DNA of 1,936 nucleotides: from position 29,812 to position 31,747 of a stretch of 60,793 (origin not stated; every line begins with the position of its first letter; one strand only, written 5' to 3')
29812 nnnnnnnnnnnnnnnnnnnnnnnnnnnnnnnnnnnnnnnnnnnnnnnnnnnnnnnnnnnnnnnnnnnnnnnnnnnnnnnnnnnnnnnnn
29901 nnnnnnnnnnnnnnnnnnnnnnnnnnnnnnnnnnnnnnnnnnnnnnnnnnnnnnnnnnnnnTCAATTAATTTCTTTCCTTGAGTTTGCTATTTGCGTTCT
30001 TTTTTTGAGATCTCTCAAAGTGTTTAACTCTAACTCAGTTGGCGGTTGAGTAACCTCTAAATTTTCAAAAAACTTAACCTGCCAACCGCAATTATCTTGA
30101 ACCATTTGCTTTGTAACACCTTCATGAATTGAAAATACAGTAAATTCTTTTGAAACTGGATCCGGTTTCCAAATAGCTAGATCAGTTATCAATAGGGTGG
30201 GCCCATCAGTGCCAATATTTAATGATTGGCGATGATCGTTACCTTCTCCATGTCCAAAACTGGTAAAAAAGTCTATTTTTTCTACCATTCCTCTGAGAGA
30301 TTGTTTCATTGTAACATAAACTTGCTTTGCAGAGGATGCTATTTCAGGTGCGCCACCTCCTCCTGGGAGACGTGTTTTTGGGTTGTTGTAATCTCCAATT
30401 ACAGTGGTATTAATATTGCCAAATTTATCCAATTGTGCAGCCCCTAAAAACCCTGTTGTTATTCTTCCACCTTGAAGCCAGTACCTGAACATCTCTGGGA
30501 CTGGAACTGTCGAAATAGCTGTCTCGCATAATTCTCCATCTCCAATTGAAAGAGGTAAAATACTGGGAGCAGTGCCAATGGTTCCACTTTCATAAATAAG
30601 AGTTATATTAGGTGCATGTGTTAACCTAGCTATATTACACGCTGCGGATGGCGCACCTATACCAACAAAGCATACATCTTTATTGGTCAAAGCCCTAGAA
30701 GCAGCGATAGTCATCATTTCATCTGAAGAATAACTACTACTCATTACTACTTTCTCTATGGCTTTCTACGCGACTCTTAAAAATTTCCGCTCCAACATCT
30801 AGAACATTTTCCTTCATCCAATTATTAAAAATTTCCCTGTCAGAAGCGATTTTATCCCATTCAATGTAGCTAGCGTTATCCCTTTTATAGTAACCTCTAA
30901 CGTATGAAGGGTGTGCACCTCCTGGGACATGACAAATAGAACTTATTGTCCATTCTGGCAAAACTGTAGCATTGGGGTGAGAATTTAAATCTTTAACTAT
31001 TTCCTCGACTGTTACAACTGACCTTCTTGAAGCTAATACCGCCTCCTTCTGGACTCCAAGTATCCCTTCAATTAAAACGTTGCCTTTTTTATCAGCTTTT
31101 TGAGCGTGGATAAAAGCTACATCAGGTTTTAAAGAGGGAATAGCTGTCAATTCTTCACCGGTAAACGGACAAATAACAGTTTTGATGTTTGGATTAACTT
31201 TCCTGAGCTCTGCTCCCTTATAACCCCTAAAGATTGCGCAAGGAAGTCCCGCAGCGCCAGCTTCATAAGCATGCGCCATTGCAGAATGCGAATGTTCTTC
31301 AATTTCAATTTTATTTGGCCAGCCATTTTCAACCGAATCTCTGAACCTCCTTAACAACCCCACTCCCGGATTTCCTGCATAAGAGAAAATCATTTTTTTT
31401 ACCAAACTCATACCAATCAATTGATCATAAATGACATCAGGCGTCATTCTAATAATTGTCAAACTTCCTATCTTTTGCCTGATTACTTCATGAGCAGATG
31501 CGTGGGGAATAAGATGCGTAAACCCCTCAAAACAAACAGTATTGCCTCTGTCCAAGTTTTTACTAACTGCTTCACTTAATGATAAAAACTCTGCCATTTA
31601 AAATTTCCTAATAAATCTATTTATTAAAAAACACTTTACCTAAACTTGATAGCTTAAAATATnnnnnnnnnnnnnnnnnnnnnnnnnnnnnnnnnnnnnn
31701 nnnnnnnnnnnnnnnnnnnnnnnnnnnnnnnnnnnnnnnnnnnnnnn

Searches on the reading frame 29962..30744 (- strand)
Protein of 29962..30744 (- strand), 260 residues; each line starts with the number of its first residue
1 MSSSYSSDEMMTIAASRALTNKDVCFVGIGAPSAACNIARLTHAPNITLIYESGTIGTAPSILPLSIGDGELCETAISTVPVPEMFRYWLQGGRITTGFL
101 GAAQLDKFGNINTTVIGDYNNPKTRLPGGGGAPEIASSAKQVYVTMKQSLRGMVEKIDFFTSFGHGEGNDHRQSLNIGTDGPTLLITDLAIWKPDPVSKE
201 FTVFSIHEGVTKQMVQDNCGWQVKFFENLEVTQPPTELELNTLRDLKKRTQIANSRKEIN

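Call 10: search_protein_families(library=pfam, proteins=[window:29962-30744:-], max_evalue=0.001)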
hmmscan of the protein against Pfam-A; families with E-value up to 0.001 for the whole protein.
window:29962-30744:- (260 aa): 1 family
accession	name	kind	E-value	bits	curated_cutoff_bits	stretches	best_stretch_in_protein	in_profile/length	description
PF01144.29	CoA_trans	-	1.7e-41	142.5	23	1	9-217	2-216/217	Coenzyme A transferase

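Call 11: search_protein_families(library=ncbifam, proteins=[window:29962-30744:-], max_evalue=0.00001)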
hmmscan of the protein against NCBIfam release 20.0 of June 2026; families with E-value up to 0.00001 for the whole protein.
window:29962-30744:- (260 aa): 1 family
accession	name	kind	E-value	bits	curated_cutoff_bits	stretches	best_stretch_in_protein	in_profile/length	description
TIGR02428.1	pcaJ_scoB_fam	subfamily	7.9e-07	28.7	243.55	1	9-149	4-144/207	3-oxoacid CoA-transferase subunit B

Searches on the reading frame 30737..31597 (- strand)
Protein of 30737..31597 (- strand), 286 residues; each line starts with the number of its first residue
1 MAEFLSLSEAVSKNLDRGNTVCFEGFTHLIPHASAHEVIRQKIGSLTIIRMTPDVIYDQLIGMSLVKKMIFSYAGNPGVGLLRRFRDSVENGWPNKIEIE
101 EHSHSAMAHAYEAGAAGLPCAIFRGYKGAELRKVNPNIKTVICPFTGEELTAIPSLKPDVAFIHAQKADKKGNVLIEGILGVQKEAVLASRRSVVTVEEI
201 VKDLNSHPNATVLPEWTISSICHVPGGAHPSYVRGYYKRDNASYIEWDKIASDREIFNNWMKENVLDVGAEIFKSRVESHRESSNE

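Call 10: search_protein_families(library=pfam, proteins=[window:30737-31597:-], max_evalue=0.001)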
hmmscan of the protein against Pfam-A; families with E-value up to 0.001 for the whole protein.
window:30737-31597:- (286 aa): 1 family
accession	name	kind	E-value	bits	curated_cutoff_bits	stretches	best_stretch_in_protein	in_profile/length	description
PF01144.29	CoA_trans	-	5.9e-21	75.3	23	1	6-221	3-214/217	Coenzyme A transferase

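Call 11: search_protein_families(library=ncbifam, proteins=[window:30737-31597:-], max_evalue=0.00001)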
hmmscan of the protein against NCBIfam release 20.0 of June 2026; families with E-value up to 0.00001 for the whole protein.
window:30737-31597:- (286 aa): 1 family
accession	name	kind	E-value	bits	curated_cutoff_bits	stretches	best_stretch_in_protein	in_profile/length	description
TIGR02429.1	pcaI_scoA_fam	subfamily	1e-08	34.8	128.5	1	7-219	9-214/222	3-oxoacid CoA-transferase subunit A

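Call 41: list_cluster_members(proteins=[window:31666-34872:-, P0001, window:30737-31597:-, window:29962-30744:-, window:27597-28730:-, window:24600-26153:-, window:49761-50600:+, window:55399-56703:-, window:7801-9462:-, window:36828-39182:+])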
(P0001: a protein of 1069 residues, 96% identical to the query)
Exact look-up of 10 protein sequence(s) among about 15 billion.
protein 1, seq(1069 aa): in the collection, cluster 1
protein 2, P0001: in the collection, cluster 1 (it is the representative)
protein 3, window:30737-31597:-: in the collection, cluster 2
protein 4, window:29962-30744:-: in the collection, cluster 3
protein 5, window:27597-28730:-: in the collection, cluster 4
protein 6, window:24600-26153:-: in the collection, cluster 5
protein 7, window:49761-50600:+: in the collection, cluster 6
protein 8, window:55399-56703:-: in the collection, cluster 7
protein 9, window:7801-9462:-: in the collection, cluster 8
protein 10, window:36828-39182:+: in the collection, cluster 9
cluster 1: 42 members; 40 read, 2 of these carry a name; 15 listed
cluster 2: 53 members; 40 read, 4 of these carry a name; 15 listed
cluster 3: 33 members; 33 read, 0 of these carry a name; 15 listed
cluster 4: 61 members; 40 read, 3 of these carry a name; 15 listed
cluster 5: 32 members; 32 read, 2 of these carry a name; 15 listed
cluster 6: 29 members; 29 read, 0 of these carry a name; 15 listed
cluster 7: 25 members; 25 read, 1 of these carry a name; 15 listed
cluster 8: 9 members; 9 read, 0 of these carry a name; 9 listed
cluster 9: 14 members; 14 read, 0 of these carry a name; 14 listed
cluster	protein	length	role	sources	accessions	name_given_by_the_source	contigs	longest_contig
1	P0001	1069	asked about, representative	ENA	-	-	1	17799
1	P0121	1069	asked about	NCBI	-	-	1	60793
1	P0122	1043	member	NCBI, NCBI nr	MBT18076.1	MAG: NAD-binding oxidoreductase [Dehalococcoidia bacterium] | NAD-binding oxidoreductase [Dehalococcoidia bacterium]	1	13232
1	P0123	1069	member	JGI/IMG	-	reductive dehalogenase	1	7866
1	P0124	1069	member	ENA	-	-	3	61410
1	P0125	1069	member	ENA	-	-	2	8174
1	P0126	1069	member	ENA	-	-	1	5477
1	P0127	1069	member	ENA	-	-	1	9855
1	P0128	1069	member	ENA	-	-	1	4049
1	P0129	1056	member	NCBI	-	-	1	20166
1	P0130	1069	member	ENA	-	-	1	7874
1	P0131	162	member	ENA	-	-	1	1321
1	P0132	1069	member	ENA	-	-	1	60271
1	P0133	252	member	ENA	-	-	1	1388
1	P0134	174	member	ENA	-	-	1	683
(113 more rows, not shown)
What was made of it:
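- Checked: The 90%-identity cluster holds 42 members, and ten of the 15 listed are 1069 aa (call 41).
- Tried and rejected: It is labelled "Dehalococcoidia bacterium" (call 41).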

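Call 71: find_encoding_contigs(protein=window:30737-31597:-, flank=2000, max_places=6)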
Protein window:30737-31597:- (286 aa): 4 contigs read that carry it; 4 places shown.
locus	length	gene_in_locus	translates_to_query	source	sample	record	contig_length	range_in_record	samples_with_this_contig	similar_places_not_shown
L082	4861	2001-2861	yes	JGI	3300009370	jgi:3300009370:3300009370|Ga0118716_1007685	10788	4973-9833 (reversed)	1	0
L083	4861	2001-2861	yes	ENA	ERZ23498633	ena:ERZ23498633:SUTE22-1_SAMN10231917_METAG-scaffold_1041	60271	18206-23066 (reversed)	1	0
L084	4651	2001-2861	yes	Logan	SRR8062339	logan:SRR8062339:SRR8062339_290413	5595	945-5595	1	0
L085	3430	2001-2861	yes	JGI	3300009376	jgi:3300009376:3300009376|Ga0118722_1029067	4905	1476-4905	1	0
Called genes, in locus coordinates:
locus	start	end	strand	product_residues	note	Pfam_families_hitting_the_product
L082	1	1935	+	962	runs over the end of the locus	?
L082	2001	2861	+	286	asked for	PF01144:CoA_trans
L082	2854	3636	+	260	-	PF01144:CoA_trans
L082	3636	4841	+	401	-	PF00108:Thiolase_N, PF00109:ketoacyl-synt (weak), PF02803:Thiolase_C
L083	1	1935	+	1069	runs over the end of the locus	PF00037:Fer4 (faint), PF12838:Fer4_7, PF13484:Fer4_16, PF22290:DmmA-like_N (weak), PF00111:Fer2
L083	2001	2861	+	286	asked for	PF01144:CoA_trans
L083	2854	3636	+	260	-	PF01144:CoA_trans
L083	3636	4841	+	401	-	PF00108:Thiolase_N, PF00109:ketoacyl-synt (weak), PF02803:Thiolase_C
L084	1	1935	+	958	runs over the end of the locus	?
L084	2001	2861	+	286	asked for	PF01144:CoA_trans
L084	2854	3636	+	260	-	PF01144:CoA_trans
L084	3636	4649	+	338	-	?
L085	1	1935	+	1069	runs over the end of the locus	PF00037:Fer4 (faint), PF12838:Fer4_7, PF13484:Fer4_16, PF22290:DmmA-like_N (weak), PF00111:Fer2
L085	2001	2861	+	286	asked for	PF01144:CoA_trans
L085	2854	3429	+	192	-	?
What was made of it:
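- Checked: Four other independent assemblies (two JGI, one ENA, one Logan) show the same ORF followed by the same genes; the RdhA product is recorded at the full 1069 aa in two of them and is shorter (962 and 958 aa) in the other two (call 71).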
